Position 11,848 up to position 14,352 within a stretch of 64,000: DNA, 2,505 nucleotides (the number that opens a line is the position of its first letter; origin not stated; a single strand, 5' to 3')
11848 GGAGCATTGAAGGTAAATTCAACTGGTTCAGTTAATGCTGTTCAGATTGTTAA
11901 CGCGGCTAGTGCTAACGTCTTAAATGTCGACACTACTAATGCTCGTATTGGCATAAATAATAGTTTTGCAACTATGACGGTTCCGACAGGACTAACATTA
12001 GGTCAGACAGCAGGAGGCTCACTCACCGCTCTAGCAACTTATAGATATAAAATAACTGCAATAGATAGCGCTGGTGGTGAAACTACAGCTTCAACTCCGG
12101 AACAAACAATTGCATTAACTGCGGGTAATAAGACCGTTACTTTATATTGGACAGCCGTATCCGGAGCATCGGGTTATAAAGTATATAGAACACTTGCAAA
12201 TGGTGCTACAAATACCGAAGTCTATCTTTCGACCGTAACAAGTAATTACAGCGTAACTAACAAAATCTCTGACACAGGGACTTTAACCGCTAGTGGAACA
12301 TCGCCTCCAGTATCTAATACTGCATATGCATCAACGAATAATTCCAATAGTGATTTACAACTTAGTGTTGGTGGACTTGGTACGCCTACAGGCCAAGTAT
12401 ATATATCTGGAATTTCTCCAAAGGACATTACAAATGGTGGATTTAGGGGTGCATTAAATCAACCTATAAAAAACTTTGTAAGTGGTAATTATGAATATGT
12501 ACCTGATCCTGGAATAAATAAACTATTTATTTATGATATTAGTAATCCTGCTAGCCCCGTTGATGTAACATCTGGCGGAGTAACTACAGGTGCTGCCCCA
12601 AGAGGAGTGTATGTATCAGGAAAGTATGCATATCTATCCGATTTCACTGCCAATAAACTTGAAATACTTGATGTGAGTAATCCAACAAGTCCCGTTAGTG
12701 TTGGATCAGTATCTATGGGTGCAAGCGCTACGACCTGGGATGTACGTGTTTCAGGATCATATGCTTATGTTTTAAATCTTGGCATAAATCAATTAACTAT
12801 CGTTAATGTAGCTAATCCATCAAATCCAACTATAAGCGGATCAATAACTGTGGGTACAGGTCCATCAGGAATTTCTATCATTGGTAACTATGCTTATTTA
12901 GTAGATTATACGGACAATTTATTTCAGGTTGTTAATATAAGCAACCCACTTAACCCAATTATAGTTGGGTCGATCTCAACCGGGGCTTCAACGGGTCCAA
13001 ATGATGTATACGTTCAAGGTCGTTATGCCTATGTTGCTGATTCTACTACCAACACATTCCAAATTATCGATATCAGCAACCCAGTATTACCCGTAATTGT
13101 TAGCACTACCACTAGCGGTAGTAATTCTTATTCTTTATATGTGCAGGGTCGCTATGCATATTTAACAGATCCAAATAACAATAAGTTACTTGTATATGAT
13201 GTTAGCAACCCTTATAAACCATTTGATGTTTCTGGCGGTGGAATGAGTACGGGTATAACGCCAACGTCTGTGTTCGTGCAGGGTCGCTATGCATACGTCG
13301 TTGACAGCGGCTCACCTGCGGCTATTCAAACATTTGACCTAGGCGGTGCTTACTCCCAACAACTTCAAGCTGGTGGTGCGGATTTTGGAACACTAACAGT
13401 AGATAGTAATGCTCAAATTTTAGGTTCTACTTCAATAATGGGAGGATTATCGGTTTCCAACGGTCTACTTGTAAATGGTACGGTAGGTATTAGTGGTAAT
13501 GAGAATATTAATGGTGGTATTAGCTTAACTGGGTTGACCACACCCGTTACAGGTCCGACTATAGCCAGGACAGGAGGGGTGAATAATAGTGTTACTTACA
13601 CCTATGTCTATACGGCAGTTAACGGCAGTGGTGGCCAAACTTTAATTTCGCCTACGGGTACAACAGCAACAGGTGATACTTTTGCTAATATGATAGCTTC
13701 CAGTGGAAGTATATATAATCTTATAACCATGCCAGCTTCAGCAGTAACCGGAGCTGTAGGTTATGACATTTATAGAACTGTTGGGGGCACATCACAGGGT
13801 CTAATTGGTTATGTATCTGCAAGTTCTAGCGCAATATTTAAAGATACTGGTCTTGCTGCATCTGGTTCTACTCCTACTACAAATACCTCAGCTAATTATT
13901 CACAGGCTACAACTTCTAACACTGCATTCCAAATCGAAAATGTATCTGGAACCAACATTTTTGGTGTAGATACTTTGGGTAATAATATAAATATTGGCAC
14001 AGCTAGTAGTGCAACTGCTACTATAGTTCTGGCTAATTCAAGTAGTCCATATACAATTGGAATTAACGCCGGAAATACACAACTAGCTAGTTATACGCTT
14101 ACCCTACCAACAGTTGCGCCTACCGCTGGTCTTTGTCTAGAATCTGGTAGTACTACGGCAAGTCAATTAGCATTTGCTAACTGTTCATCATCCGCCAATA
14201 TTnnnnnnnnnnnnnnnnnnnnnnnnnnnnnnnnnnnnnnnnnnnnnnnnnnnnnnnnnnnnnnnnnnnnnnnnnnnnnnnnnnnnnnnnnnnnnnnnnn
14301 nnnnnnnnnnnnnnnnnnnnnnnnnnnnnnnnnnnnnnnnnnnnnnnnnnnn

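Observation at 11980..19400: Thrice-repeated super-module inside the 3038-aa protein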

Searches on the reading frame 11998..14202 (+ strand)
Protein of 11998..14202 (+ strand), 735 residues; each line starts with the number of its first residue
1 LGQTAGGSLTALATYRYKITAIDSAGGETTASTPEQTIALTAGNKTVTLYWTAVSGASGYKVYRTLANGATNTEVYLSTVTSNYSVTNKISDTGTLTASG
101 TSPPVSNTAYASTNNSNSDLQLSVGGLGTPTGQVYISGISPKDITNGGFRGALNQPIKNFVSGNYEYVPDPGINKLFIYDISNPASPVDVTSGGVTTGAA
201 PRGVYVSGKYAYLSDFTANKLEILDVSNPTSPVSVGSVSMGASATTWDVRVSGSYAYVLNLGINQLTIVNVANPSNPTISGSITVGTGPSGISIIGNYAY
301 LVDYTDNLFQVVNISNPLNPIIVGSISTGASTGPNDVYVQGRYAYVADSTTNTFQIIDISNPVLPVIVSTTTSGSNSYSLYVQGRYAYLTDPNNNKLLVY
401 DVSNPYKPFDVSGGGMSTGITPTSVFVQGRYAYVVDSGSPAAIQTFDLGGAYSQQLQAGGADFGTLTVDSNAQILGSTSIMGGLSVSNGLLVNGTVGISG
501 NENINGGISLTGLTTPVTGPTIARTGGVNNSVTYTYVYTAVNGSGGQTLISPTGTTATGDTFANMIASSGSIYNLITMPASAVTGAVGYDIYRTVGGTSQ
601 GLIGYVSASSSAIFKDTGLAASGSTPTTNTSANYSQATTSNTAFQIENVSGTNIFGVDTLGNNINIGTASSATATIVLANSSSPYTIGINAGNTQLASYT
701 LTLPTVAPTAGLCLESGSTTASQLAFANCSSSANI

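Call 34: predict_structure(alignment_id=A1)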
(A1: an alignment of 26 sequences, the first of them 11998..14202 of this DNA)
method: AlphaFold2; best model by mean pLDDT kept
length: 735 residues; sequences in the alignment: 26
mean_pLDDT: 72.0   pTM: 0.50
mean pLDDT of the five models: 72.0, 71.6, 70.5, 68.8, 68.4
residues with pLDDT >= 90: 232; 70-90: 187; 50-70: 131; < 50: 185
segments of 3 or more residues with pLDDT < 50: 1-6, 109-139, 451-511, 629-641, 668-694, 696-735
pLDDT, mean of each block of 10 residues (from residue 1): 47 77 72 70 69 69 69 59 60 60 58 39 42 44 73 89 95 95 88 88 95 95 95 95 92 96 96 96 94 95 94 95 91 86 91 91 94 82 92 91 90 87 92 91 85 36 37 39 42 42 41 73 76 83 76 71 64 82 78 77 84 82 63 37 56 56 52 46 45 45 42 41 40 35
secondary structure, 60 per line:
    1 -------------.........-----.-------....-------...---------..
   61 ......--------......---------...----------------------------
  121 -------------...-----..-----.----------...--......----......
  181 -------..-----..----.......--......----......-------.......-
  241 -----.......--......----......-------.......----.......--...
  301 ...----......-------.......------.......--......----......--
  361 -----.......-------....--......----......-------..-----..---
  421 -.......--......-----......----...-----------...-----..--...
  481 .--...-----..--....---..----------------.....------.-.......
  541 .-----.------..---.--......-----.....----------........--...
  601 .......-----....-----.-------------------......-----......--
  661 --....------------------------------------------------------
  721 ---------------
elements in order (helices of 4 or more, strands of 3 or more residues): E14-22 E36-39 E47-49 E59-66 E75-80 E90-92 E134-136 E160-162 E165-170 E175-180 E201-207 E210-215 E220-225 E233-239 E246-252 E255-260 E265-270 E278-284 E289-295 E298-303 E308-313 E321-327 E334-340 E343-348 E353-358 E366-372 E380-383 E386-391 E396-401 E422-428 E431-436 E442-447 E452-454 E466-468 E478-481 E484-486 E496-499 E521-525 E534-541 H562-567 E573-577 E588-595 E598-607 E613-616 E642-647 E653-658 E663-666

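Call 38: fold_search(model_id=the predicted structure, library=pdb)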
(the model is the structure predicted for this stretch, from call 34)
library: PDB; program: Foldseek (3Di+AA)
matches with E <= 10: 1606; with E <= 0.001: 1134
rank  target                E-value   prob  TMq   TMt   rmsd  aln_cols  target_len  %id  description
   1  9tdz_A                1.1e-12  1.00  0.35  0.70   3.5       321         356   11  Crystal structure of beta-TrCP bound by diphosphorylated claspin degron peptide (released 2026-04-08)
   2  1p22_A                1.3e-12  1.00  0.35  0.62   6.1       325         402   10  Structure of a beta-TrCP1-Skp1-beta-catenin complex: destruction motif binding and lysine specificity on the SCFbeta-T (released 2003-07-08)
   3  6m92_A                1.7e-12  1.00  0.35  0.63   3.0       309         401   11  Monophosphorylated pSer33 b-Catenin peptide, b-TrCP/Skp1, NRX-2663 ternary complex (released 2019-04-03)
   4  6m90_A                1.8e-12  1.00  0.35  0.63   3.1       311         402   11  Monophosphorylated pSer33 b-Catenin peptide, b-TrCP/Skp1, NRX-2776 ternary complex (released 2019-04-03)
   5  9t9w_A                1.8e-12  1.00  0.35  0.70   3.5       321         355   11  Crystal structure of beta-TrCP bound by diphosphorylated I-kappa-B-alpha degron peptide (released 2026-04-08)
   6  6wnx_G                3.7e-12  1.00  0.35  0.61   3.1       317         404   10  FBXW11-SKP1 in complex with a pSer33/pSer37 Beta-Catenin peptide (released 2020-05-06)
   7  6wnx_D                3.9e-12  1.00  0.35  0.62   3.1       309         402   11  FBXW11-SKP1 in complex with a pSer33/pSer37 Beta-Catenin peptide (released 2020-05-06)
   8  9t8y_A                4.9e-12  1.00  0.35  0.71   3.0       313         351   10  Crystal structure of beta-TrCP bound by monophosphorylated NRF2 degron peptide. (released 2026-04-08)
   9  6wnx_A                5.4e-12  1.00  0.35  0.61   3.1       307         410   10  FBXW11-SKP1 in complex with a pSer33/pSer37 Beta-Catenin peptide (released 2020-05-06)
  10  7t1z_B                6.9e-12  1.00  0.33  0.52   4.9       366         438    9  Structure of the Fbw7-Skp1-MycNdegron complex (released 2022-02-16)
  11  6m93_A                8.0e-12  1.00  0.34  0.61   3.0       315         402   11  Monophosphorylated pSer33 b-Catenin peptide, b-TrCP/Skp1, NRX-1933 ternary complex (released 2019-04-03)
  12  9tes_A                9.7e-12  1.00  0.34  0.69   3.1       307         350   11  Crystal structure of beta-TrCP bound by diphosphorylated PDCD4 degron peptide (released 2026-04-08)
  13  6ttu_T                1.4e-11  1.00  0.34  0.61   3.9       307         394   12  Ubiquitin Ligation to substrate by a cullin-RING E3 ligase at 3.7A resolution: NEDD8-CUL1-RBX1 N98R-SKP1-monomeric b-T (released 2020-02-12)
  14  7t1y_B                1.6e-11  1.00  0.32  0.51   4.8       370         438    9  Structure of the Fbw7-Skp1-MycCdegron complex (released 2022-02-16)
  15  1ri6                  3.1e-11  1.00  0.34  0.72  18.6       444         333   12  Structure of a putative isomerase from E. coli (released 2003-11-25)
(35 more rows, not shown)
